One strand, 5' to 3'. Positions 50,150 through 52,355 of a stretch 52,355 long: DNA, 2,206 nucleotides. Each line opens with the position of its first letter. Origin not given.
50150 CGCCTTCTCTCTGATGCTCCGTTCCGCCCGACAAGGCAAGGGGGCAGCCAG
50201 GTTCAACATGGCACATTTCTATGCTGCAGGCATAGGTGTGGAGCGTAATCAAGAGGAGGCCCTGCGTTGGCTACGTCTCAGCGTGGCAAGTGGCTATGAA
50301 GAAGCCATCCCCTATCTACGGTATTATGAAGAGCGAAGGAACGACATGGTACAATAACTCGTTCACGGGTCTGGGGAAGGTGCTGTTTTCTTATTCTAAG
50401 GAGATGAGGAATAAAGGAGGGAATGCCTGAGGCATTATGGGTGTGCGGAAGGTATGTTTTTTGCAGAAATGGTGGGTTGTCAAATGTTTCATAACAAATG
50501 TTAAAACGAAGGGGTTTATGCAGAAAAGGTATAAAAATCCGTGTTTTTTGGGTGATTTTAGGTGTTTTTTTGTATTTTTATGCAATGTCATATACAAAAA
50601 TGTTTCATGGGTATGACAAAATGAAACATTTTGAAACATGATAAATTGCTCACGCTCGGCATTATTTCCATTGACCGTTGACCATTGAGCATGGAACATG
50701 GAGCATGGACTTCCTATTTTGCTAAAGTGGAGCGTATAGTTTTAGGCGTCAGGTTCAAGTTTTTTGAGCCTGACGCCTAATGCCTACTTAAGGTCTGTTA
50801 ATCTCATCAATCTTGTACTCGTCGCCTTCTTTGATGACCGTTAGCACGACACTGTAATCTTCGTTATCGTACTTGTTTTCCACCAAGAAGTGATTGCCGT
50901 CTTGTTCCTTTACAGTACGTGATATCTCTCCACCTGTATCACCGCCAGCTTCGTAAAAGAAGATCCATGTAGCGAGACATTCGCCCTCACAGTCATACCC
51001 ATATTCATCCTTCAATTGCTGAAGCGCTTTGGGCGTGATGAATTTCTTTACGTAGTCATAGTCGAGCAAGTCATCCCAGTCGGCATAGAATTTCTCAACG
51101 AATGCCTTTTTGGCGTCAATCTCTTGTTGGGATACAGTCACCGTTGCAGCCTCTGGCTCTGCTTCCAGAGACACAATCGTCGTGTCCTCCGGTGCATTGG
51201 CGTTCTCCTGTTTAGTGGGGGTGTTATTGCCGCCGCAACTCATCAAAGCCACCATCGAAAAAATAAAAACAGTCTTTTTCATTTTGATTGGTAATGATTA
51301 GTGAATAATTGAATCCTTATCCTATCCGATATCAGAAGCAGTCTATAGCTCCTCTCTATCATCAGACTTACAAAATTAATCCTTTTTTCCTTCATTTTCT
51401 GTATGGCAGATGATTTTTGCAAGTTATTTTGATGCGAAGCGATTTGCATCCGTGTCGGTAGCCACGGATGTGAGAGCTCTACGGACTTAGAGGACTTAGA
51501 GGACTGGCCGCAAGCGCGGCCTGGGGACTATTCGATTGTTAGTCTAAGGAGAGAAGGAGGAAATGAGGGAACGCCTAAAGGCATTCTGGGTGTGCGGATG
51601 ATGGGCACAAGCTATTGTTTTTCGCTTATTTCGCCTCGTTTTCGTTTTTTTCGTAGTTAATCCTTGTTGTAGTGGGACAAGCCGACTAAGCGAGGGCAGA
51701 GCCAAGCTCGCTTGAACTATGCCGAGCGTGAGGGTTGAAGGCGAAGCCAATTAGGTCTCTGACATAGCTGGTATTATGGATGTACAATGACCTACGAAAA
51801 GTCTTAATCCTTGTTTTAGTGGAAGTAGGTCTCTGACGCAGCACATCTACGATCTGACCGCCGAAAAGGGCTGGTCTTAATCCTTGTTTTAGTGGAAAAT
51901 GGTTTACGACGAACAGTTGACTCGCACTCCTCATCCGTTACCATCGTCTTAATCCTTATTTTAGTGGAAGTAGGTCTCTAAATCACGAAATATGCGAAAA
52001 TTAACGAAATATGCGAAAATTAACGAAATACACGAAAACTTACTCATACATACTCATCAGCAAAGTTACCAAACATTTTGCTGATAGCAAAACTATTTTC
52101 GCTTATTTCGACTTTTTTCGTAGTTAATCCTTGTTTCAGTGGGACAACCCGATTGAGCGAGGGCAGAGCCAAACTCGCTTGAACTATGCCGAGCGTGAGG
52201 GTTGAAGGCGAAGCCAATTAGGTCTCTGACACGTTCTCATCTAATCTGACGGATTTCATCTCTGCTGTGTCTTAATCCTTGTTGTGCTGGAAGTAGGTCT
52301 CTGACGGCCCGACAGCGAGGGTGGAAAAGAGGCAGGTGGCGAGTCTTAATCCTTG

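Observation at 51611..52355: Each of two tandem CRISPR mini-arrays begins with a 111-nt 'split repeat' carrying a conserved 76-nt GC-rich structured insert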

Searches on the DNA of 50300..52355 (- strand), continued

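Call 96: search_with_rna_model(model_id=R2, sources=[window, L002, L006, L010, L011, L013, L014, L018, L022, L024, L038, L039, L044, L045, L047, L048, L049, L050, L051, L053, L056, L058, L059, L060, L061, L065, L066, L067, L068, L069, L070, L071, L072, L073, L074, L075, L076, L077, L078], max_evalue=0.1, make_alignment=true)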
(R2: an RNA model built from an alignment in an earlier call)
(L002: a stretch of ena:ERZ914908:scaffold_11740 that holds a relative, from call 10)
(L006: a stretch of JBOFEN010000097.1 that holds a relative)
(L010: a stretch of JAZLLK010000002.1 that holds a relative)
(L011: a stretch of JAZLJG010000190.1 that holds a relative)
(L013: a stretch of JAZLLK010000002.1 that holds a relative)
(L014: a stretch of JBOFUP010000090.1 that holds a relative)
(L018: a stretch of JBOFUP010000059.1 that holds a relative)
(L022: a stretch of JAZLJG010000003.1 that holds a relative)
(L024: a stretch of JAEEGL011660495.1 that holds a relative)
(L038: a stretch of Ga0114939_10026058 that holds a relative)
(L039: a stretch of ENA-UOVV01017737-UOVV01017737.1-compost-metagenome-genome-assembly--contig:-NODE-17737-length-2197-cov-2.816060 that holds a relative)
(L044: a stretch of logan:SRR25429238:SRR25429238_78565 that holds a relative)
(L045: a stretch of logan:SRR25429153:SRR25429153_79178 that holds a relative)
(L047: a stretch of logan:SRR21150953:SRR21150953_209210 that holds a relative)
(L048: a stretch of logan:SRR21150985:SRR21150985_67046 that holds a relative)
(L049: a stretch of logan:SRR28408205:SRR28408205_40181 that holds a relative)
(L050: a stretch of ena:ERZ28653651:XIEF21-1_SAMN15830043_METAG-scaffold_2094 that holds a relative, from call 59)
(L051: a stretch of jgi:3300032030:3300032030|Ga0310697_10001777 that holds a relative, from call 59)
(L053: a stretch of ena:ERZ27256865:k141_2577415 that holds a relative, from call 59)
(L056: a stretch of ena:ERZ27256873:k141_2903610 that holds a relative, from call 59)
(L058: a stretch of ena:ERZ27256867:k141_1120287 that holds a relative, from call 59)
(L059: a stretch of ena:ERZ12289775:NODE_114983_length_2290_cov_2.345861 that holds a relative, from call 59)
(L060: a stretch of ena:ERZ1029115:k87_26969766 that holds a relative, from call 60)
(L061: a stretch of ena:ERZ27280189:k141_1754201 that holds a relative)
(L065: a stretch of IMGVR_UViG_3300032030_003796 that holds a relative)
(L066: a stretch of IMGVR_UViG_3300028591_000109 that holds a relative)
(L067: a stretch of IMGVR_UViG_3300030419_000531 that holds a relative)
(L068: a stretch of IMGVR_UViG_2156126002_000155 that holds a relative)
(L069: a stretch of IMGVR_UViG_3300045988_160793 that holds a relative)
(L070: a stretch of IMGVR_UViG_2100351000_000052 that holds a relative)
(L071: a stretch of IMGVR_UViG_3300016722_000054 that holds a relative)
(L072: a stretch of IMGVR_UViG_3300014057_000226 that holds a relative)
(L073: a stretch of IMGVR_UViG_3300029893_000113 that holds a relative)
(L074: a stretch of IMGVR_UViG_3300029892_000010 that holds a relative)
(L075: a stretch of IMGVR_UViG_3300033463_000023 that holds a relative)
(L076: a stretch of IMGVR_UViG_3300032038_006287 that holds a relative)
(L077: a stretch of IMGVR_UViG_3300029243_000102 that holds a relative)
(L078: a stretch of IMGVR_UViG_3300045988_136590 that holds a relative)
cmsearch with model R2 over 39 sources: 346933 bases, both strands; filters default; matches with E-value up to 0.1: 23.
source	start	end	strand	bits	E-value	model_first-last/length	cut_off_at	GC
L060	336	411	+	89.5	1.3e-17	1-76/76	no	0.58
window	52143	52218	-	89.3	1.5e-17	1-76/76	no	0.57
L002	658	733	+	89.3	1.5e-17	1-76/76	no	0.57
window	51676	51751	-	89.2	1.6e-17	1-76/76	no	0.58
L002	1125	1200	+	89.2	1.6e-17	1-76/76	no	0.58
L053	37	112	+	87.6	3.6e-17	1-76/76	no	0.47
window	28750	28825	-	78.5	4.3e-15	1-76/76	no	0.39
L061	4161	4236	+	78.5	4.3e-15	1-76/76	no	0.39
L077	11012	11087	+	78.4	4.6e-15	1-76/76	no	0.53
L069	3941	4016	-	64.5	6.3e-12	1-76/76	no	0.62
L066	6332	6414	+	64.5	6.3e-12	1-76/76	no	0.63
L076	1767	1849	-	64.4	6.7e-12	1-76/76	no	0.65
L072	7780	7861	-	64.2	7.5e-12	1-76/76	no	0.6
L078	351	427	+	62.6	1.7e-11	1-76/76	no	0.42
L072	7616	7698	-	60.2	6.1e-11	1-76/76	no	0.6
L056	1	61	+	59.5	8.7e-11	16-76/76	5'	0.48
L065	8723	8809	-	58.3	1.6e-10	1-76/76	no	0.63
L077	10941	11011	+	58.1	1.8e-10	1-76/76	no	0.49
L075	429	511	-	58.1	1.8e-10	1-76/76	no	0.65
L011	2153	2235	+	49.9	1.3e-08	1-76/76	no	0.52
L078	920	1002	+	45.2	1.5e-07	1-76/76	no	0.51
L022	1109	1191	-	43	4.8e-07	1-76/76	no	0.53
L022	881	963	-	40.6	1.6e-06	1-76/76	no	0.52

Alignment A10: 23 matches aligned to the model, 99 columns, each read 5' to 3' on its own strand. Consensus structure (alignment columns), stored with it:
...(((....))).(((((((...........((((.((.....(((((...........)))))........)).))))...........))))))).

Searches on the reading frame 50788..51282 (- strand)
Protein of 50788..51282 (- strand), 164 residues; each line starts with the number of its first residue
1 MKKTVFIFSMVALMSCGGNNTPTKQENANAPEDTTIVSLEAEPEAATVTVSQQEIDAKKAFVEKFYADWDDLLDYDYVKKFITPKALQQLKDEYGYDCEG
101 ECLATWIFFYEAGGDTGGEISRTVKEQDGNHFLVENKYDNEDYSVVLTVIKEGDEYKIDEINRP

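Call 10: find_encoding_contigs(protein=window:50788-51282:-, flank=10000, max_places=10)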
Protein window:50788-51282:- (164 aa): 4 contigs read that carry it; 4 places shown.
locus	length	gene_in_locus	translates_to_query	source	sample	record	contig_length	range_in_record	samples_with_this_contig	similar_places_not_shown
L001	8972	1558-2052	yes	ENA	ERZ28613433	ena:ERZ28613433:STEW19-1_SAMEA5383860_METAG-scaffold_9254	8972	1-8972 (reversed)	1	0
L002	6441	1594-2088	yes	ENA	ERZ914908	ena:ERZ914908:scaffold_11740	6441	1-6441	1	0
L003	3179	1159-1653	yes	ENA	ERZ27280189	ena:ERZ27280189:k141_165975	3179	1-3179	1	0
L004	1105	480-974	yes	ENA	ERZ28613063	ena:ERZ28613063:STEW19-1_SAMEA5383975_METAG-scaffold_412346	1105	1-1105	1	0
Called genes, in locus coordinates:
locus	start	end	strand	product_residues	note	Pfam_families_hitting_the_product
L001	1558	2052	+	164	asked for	-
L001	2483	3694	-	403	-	PF20475:DUF6717, PF08238:Sel1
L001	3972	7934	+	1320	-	PF02837:Glyco_hydro_2_N, PF00703:Glyco_hydro_2, PF02836:Glyco_hydro_2_C, PF16353:LacZ_4, PF02929:Bgal_small_N, PF13290:CHB_HEX_C_1, PF00754:F5_F8_type_C, PF22633:F5_F8_type_C_2, +2 more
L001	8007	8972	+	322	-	?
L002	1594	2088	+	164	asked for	-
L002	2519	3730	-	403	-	PF20475:DUF6717, PF08238:Sel1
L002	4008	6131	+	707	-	PF02837:Glyco_hydro_2_N, PF22666:Glyco_hydro_2_N2 (weak), PF00703:Glyco_hydro_2, PF02836:Glyco_hydro_2_C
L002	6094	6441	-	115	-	?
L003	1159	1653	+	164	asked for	-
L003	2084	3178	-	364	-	?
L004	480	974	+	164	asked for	-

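Call 58: find_homologous_proteins(query=window:50788-51282:-, max_evalue=0.001)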
Query window:50788-51282:- (164 aa): 47 proteins with E <= 0.001 among 78 candidates.
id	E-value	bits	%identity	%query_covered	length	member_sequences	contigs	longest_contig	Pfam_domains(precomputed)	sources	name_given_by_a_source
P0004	1.4e-102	358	98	100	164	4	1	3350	-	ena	-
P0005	1.5e-86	306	84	100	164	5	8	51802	-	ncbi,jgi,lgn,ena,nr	ncbi:MAG: hypothetical protein IKP43_02325 [Bacteroidaceae bacterium]|nr:hypothetical protein [Bacte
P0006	9.3e-45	170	51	99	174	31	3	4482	-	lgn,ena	-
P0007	2.9e-44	169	49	97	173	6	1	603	-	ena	-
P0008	4.5e-44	168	47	97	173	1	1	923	-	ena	-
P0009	6.7e-44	168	47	97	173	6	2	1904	-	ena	-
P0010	1.9e-43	166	48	99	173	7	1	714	-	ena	-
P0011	5.7e-43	165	48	99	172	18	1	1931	-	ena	-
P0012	6.7e-42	161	66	68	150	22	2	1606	-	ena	-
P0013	7.0e-42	161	48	96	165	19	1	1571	-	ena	-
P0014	1.0e-41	160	48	99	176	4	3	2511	-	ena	-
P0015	1.0e-41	160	51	99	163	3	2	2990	-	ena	-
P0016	1.2e-41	160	51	99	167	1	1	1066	-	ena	-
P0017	2.0e-41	159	50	99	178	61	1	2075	-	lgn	-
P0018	2.5e-41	159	47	99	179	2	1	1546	-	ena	-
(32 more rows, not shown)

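Call 59: find_encoding_contigs(protein=P0005, flank=10000, max_places=10)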
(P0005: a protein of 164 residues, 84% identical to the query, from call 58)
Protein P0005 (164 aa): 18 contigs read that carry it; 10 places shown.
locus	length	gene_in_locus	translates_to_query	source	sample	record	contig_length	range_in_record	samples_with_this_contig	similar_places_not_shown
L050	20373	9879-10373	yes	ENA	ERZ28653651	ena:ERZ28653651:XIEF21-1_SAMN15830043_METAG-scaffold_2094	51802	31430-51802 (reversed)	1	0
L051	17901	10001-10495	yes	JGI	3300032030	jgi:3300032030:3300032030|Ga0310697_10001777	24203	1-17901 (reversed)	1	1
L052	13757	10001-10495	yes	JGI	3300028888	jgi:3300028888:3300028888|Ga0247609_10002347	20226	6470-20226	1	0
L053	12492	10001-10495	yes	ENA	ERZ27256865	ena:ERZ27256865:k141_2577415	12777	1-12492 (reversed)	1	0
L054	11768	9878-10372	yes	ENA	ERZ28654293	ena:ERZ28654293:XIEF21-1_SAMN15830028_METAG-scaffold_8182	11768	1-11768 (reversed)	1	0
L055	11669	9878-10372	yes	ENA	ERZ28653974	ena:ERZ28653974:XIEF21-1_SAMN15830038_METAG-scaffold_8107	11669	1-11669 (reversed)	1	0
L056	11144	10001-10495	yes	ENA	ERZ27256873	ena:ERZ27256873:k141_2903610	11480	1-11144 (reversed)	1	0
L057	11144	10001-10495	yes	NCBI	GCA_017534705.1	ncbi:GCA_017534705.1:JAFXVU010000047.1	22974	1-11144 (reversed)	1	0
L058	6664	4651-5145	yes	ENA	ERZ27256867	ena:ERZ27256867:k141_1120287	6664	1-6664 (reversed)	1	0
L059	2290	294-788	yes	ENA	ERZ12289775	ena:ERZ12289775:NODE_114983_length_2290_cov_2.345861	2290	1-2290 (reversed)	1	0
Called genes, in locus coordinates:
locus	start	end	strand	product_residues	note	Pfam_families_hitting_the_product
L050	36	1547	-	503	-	PF07676:PD40 (faint), PF26550:Tricorn_2nd (weak)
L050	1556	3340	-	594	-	PF19529:DUF6057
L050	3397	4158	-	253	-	-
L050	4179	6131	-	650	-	PF14322:SusD-like_3, PF07980:SusD_RagB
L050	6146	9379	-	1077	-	PF13620:CarboxypepD_reg, PF13715:CarbopepD_reg_2, PF07715:Plug, PF00593:TonB_dep_Rec_b-barrel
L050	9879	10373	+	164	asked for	-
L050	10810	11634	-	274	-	-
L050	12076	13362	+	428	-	PF14903:WG_beta_rep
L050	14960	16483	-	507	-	PF05731:TROVE, PF25045:vWA_Ro60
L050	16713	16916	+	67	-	-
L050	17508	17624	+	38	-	-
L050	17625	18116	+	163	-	PF13671:AAA_33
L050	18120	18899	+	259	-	PF04446:Thg1, PF14413:Thg1C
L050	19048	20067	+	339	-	PF13280:WYL, PF25583:WCX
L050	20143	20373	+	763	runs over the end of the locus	PF22666:Glyco_hydro_2_N2 (weak), PF02837:Glyco_hydro_2_N, PF00703:Glyco_hydro_2, PF02836:Glyco_hydro_2_C, PF16355:DUF4982, PF18565:Glyco_hydro2_C5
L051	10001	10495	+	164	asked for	-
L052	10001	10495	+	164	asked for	-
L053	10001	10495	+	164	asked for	-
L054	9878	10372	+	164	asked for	-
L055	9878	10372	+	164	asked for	-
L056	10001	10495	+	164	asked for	-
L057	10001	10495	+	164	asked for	-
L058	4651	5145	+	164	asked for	-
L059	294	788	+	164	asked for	-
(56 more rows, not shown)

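Call 60: find_encoding_contigs(protein=P0004, flank=10000, max_places=10)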
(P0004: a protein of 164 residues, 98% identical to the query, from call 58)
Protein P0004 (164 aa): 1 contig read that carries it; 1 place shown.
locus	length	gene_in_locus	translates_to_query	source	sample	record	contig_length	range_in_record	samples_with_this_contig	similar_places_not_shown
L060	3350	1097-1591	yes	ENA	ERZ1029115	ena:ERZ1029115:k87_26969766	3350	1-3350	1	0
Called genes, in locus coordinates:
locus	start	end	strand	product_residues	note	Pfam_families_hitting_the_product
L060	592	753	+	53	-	-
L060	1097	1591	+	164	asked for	-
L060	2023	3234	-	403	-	PF20475:DUF6717, PF08238:Sel1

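Call 104: search_protein_families(library=padloc, proteins=[window:50788-51282:-], max_evalue=0.00001)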
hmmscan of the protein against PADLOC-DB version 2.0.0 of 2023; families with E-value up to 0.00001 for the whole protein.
window:50788-51282:- (164 aa): 0 families

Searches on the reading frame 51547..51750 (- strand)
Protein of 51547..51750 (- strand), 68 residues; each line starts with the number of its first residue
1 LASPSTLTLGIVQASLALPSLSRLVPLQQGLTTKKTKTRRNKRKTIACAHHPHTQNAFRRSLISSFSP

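Call 29: find_homologous_proteins(query=window:51547-51750:-, max_evalue=10)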
Query seq(68 aa): no candidate shares three 5-residue words with the query. No homologue found.
